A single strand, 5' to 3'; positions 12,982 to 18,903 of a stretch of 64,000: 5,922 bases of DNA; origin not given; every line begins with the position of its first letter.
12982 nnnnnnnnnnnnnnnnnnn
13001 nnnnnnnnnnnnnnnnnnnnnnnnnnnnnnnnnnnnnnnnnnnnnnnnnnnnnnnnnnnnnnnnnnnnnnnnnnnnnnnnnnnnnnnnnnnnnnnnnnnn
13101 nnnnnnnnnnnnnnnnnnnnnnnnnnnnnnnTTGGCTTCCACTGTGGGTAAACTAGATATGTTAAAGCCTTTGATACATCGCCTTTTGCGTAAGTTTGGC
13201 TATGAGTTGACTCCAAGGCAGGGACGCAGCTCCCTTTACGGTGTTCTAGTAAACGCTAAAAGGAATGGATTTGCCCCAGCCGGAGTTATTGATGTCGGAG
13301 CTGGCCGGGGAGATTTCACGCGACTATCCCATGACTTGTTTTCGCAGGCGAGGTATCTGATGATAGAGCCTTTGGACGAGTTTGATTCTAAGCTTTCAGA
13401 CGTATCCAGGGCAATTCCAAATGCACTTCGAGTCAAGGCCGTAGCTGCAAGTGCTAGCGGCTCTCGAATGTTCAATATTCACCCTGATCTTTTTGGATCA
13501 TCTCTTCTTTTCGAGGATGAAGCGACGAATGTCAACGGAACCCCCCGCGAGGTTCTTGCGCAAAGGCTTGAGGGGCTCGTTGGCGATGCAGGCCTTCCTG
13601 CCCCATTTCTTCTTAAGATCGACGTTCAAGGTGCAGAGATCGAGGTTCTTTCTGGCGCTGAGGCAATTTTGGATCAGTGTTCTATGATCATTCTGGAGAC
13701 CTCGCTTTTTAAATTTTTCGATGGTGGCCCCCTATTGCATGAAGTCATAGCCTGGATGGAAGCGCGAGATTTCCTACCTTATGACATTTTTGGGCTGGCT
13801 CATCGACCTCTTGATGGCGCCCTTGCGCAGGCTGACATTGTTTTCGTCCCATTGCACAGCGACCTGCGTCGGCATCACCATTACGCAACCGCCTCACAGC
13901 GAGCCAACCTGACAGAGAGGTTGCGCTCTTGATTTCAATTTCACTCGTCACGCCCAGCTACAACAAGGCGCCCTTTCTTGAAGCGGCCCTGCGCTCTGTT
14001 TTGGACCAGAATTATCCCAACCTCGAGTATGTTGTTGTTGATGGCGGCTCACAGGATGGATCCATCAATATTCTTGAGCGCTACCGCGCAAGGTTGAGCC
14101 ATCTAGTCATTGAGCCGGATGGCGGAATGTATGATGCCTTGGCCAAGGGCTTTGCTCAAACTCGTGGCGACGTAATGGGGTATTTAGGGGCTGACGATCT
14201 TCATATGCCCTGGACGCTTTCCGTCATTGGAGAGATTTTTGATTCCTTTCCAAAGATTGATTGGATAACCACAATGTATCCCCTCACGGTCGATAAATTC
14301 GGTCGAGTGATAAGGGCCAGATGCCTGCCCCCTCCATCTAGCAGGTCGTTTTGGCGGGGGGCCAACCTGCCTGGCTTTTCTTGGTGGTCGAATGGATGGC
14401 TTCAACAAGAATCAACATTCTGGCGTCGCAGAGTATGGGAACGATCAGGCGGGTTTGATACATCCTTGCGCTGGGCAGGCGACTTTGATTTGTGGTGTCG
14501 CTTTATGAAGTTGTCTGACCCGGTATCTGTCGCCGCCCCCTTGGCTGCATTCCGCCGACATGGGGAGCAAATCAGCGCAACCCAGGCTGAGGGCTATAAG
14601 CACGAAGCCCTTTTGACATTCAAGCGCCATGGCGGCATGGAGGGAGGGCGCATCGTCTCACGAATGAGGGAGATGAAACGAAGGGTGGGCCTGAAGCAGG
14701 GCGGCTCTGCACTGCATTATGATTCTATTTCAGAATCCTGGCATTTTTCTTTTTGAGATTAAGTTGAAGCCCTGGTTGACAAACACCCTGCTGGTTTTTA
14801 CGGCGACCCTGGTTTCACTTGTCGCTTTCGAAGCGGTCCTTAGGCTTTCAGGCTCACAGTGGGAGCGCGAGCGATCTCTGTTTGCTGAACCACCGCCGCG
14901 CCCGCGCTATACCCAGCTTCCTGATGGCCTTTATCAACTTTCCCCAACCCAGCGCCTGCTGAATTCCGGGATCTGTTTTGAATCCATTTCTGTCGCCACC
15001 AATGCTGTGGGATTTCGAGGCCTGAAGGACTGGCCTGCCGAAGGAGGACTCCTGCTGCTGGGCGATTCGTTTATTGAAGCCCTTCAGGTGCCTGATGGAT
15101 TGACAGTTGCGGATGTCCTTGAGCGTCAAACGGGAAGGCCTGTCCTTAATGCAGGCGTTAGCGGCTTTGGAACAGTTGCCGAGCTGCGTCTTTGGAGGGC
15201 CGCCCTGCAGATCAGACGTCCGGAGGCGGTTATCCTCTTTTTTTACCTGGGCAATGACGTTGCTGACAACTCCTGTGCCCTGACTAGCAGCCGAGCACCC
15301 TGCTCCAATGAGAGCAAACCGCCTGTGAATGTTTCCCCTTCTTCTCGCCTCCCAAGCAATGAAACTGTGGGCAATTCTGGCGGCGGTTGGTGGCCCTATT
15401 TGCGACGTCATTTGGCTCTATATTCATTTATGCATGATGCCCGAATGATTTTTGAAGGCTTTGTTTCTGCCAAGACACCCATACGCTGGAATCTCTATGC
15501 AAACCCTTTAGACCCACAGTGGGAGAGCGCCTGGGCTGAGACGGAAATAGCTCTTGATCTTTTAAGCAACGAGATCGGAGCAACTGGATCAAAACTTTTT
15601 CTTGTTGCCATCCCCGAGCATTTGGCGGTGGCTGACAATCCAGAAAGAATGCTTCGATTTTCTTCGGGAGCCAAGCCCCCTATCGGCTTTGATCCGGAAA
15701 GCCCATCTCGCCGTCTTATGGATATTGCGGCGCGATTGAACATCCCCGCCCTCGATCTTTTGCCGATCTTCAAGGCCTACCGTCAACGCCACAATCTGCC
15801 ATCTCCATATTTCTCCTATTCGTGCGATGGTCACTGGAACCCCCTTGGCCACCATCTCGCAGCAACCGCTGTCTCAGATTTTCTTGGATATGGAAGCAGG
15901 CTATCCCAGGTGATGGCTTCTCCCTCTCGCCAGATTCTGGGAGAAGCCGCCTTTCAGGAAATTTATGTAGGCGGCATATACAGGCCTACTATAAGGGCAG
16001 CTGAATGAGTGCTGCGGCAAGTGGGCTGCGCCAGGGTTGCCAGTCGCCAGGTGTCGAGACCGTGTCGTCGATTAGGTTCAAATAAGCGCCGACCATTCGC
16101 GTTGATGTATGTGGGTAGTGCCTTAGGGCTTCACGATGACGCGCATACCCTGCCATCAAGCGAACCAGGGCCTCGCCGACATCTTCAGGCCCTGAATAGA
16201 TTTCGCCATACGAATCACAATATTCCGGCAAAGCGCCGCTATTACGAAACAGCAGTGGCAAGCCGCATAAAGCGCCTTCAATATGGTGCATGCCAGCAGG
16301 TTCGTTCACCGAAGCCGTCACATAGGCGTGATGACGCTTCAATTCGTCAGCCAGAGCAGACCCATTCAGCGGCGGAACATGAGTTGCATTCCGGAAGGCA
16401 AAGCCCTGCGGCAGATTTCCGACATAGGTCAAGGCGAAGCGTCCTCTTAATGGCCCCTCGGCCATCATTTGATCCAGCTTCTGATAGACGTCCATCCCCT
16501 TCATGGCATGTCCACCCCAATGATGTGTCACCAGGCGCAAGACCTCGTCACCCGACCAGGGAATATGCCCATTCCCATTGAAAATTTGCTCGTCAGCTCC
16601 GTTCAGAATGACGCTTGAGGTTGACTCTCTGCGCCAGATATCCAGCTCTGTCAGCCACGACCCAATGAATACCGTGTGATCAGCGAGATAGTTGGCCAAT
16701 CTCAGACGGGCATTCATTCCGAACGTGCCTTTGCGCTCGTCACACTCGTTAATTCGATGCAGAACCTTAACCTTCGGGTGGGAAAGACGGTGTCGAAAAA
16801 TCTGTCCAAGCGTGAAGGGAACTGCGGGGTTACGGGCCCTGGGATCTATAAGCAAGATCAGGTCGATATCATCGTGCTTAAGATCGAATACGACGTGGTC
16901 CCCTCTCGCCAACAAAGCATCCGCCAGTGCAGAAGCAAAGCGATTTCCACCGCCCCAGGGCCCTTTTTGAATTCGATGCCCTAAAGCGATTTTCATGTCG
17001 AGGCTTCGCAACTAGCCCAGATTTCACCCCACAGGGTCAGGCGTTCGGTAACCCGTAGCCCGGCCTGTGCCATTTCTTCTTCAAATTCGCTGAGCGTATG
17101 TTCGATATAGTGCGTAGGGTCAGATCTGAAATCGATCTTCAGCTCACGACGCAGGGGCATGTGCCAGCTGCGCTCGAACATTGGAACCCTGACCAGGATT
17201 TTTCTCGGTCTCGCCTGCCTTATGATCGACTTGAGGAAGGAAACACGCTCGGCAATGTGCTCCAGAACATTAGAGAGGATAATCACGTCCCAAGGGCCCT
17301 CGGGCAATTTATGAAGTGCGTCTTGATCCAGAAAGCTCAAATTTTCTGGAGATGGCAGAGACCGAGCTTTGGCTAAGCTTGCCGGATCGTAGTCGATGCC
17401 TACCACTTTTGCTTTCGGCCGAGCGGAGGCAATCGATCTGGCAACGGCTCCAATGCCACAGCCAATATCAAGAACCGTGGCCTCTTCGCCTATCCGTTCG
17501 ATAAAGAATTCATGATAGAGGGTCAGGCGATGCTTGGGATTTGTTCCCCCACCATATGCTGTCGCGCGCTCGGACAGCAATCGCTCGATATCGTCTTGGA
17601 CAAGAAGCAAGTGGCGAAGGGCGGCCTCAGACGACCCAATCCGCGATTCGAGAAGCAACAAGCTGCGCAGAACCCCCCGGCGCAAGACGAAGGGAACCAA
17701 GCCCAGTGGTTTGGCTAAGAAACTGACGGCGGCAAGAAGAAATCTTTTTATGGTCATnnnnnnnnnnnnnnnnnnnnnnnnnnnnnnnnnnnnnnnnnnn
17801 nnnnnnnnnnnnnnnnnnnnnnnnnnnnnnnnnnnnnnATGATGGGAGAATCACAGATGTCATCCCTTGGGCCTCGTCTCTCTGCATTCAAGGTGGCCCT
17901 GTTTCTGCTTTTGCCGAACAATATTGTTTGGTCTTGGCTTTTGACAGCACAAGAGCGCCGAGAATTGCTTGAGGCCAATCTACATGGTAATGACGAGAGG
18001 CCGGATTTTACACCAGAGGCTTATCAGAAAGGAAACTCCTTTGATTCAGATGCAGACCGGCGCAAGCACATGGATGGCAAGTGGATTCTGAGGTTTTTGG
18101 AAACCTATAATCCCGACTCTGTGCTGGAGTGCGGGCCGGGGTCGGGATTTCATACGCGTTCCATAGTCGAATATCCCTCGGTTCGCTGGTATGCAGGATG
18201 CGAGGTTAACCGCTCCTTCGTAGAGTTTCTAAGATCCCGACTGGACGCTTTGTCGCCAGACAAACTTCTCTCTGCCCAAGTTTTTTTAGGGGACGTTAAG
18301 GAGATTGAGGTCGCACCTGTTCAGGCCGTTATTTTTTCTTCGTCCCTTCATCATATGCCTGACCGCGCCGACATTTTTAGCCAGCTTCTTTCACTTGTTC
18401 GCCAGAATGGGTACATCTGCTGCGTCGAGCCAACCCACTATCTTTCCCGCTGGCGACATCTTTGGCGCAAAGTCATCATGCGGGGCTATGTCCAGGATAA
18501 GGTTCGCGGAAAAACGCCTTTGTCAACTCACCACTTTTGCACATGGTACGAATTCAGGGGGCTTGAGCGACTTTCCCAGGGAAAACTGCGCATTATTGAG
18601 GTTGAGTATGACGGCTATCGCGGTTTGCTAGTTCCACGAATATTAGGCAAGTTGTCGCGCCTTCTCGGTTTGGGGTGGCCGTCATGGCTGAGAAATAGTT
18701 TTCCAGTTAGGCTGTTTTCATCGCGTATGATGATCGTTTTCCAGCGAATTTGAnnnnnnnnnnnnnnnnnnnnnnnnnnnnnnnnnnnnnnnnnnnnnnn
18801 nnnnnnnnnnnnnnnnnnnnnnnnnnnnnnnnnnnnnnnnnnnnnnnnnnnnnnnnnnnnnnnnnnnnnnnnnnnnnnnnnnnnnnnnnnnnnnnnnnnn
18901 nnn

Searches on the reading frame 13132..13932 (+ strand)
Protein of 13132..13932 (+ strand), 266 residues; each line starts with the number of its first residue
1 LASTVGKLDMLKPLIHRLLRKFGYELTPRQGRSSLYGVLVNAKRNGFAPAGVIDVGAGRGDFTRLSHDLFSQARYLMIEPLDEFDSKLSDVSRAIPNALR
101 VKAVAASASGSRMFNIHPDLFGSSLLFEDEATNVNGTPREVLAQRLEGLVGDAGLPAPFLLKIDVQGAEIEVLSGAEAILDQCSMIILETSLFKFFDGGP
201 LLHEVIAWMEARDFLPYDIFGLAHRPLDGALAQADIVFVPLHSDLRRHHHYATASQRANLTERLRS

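Call 17: search_protein_families(library=pfam, proteins=[window:13132-13932:+], max_evalue=0.00001)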
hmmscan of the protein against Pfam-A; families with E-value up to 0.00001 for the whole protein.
window:13132-13932:+ (266 aa): 1 family
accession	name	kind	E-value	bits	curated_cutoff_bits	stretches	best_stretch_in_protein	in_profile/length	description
PF05050.19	Methyltransf_21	-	1.5e-15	58.2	22.7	1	54-214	1-171/173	Methyltransferase FkbM domain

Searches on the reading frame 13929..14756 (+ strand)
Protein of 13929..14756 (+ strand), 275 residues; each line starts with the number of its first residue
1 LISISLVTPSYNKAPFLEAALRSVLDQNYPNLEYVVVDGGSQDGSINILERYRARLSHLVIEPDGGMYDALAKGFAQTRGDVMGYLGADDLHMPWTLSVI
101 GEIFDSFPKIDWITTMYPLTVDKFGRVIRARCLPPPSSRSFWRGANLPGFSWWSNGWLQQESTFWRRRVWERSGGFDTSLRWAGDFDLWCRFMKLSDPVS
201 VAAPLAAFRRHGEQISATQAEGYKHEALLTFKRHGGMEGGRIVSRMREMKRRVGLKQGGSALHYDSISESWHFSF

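Call 17: search_protein_families(library=pfam, proteins=[window:13929-14756:+], max_evalue=0.00001)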
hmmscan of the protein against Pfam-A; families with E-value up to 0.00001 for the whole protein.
window:13929-14756:+ (275 aa): 2 families
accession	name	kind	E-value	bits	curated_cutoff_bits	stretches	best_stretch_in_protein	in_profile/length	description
PF00535.33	Glycos_transf_2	-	1.7e-20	74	23.3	1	5-106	1-105/168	Glycosyl transferase family 2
PF13641.12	Glyco_tranf_2_3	-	8.8e-10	39.4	27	1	4-199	3-201/230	Glycosyltransferase like family 2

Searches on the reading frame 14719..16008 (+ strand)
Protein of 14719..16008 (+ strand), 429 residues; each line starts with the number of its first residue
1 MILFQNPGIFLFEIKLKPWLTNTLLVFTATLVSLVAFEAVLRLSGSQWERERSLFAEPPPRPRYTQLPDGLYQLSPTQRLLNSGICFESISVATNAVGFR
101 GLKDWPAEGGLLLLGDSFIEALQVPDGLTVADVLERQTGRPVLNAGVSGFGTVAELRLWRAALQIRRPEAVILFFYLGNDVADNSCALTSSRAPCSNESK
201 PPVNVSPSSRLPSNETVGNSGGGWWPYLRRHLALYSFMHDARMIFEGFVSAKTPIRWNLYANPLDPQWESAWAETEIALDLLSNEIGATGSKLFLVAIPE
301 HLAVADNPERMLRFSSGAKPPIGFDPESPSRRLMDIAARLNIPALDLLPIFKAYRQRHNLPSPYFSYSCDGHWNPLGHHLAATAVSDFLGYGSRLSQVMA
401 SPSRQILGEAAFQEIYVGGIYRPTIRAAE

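Call 17: search_protein_families(library=pfam, proteins=[window:14719-16008:+], max_evalue=0.00001)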
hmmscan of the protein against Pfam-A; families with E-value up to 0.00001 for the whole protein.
window:14719-16008:+ (429 aa): 0 families

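Call 64: search_protein_families(library=pfam, proteins=[window:14719-16008:+], max_evalue=0.01)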
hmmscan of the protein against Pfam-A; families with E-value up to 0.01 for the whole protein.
window:14719-16008:+ (429 aa): 2 families
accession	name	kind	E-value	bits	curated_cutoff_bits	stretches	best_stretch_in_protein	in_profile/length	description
PF16822.11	ALGX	-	2.7e-05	24.4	26.5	1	270-390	23-131/268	SGNH hydrolase-like domain, acetyltransferase AlgX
PF13472.12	Lipase_GDSL_2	-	2.8e-05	25.1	32.9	1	114-182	2-76/178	GDSL-like Lipase/Acylhydrolase family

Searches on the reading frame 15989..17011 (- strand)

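Call 17: search_protein_families(library=pfam, proteins=[window:15989-17011:-], max_evalue=0.00001)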
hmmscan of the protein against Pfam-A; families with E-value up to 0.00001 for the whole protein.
window:15989-17011:- (340 aa): 0 families

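Call 64: search_protein_families(library=pfam, proteins=[window:15989-17011:-], max_evalue=0.01)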
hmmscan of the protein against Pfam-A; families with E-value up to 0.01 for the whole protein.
window:15989-17011:- (340 aa): 1 family
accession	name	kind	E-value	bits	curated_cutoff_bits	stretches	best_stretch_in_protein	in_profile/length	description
PF00534.26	Glycos_transf_1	-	0.0008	19.4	26.4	1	216-269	82-135/172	Glycosyl transferases group 1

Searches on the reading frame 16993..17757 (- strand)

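Call 17: search_protein_families(library=pfam, proteins=[window:16993-17757:-], max_evalue=0.00001)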
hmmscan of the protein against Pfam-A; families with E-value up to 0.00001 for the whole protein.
window:16993-17757:- (254 aa): 8 families
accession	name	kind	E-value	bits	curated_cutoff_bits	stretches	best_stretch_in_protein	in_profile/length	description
PF13847.12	Methyltransf_31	-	3.2e-17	63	27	1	91-189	3-108/145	Methyltransferase domain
PF08242.18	Methyltransf_12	-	3.1e-15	57.1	30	1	96-184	1-94/98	Methyltransferase domain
PF13489.12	Methyltransf_23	-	5.1e-15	56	27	1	82-238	13-163/164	Methyltransferase domain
PF13649.12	Methyltransf_25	-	8.1e-15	55.7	27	1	95-184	1-95/97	Methyltransferase domain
PF08241.18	Methyltransf_11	-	1.5e-14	54.8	21.2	1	96-188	1-93/95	Methyltransferase domain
PF05175.20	MTS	-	9.9e-09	35.5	23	1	85-182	23-126/170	Methyltransferase small domain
PF06325.19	PrmA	-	7.8e-06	26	22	0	67-168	139-238/296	Ribosomal protein L11 methyltransferase (PrmA)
PF02390.23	Methyltransf_4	-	8.5e-06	25.8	24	0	93-153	3-66/173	Putative methyltransferase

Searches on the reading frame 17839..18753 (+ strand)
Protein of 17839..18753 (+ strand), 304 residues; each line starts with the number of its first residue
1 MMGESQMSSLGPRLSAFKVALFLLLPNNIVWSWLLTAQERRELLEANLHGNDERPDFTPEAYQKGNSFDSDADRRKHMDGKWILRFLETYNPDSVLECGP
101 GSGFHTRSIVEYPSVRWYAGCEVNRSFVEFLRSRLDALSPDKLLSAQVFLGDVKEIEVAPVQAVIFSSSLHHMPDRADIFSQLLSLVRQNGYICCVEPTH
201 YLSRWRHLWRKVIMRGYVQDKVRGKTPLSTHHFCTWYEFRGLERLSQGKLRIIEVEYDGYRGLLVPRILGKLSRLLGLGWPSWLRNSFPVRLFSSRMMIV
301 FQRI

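Call 17: search_protein_families(library=pfam, proteins=[window:17839-18753:+], max_evalue=0.00001)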
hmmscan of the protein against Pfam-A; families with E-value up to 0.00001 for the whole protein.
window:17839-18753:+ (304 aa): 4 families
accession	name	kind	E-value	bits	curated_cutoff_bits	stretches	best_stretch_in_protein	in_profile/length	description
PF08242.18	Methyltransf_12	-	2.7e-07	31.7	30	1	96-193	1-98/98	Methyltransferase domain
PF13649.12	Methyltransf_25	-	1.6e-06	29.1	27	1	95-191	1-97/97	Methyltransferase domain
PF13489.12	Methyltransf_23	-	6e-06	26.5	27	1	81-212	11-132/164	Methyltransferase domain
PF08241.18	Methyltransf_11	-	9.1e-06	26.7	21.2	0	96-195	1-95/95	Methyltransferase domain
